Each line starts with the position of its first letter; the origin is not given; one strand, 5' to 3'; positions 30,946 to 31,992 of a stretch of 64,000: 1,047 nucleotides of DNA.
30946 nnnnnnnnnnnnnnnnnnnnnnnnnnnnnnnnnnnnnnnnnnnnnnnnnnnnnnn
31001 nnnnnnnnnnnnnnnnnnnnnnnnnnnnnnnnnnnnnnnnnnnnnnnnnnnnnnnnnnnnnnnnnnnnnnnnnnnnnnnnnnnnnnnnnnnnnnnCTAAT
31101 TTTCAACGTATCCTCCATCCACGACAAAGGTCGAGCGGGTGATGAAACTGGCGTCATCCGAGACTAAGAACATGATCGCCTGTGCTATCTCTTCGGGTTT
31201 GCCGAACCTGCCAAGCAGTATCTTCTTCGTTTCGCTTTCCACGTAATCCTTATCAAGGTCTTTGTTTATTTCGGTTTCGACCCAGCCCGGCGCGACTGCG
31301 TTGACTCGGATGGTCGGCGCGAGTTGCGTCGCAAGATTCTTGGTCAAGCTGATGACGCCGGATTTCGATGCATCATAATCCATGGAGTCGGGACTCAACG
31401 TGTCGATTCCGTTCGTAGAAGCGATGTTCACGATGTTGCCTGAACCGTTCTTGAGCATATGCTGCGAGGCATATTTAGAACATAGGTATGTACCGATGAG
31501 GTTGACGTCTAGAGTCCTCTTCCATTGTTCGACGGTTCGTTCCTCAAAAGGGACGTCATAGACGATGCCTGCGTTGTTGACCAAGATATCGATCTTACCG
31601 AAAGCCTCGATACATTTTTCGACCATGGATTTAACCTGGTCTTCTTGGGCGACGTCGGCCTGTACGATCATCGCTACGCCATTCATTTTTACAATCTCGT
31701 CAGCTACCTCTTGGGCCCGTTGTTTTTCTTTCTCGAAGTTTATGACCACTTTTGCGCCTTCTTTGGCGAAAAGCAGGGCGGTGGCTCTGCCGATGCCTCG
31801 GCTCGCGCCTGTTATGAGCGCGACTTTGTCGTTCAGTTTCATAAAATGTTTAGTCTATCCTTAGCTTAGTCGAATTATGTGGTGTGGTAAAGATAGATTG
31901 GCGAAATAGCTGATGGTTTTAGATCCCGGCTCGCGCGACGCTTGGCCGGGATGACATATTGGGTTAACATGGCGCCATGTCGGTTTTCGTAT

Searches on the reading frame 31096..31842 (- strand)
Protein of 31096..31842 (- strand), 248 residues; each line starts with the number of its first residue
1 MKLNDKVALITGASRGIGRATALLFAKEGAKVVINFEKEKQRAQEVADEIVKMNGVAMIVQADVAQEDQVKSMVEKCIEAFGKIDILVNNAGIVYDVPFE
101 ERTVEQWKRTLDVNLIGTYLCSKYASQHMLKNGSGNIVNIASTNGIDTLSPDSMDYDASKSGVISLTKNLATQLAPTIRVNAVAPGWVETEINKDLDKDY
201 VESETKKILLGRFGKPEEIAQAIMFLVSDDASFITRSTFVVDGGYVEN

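Call 77: search_protein_families(library=pfam, proteins=[window:31096-31842:-], max_evalue=0.01)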
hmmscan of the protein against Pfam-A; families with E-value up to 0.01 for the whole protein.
window:31096-31842:- (248 aa): 7 families
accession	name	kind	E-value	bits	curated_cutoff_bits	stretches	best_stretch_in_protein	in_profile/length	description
PF13561.12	adh_short_C2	-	6e-67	226.1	27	1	12-245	1-235/236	Enoyl-(Acyl carrier protein) reductase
PF00106.31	adh_short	-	8.6e-60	202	26.6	1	6-199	1-193/195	short chain dehydrogenase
PF08659.16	KR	-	4.6e-14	53.2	22.6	1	8-124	3-122/180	KR domain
PF23441.1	SDR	-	1.3e-05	25.2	27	1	47-244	57-254/258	SDR-like rossmann domain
PF01370.27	Epimerase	-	0.00019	21.4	20.9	1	8-142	1-123/240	NAD dependent epimerase/dehydratase family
PF02882.25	THF_DHG_CYH_C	-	0.00044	20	27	1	2-70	33-103/160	Tetrahydrofolate dehydrogenase/cyclohydrolase, NAD(P)-binding domain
PF02719.21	Polysacc_synt_2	-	0.0022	17.7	20.2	1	9-130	2-120/293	Polysaccharide biosynthesis protein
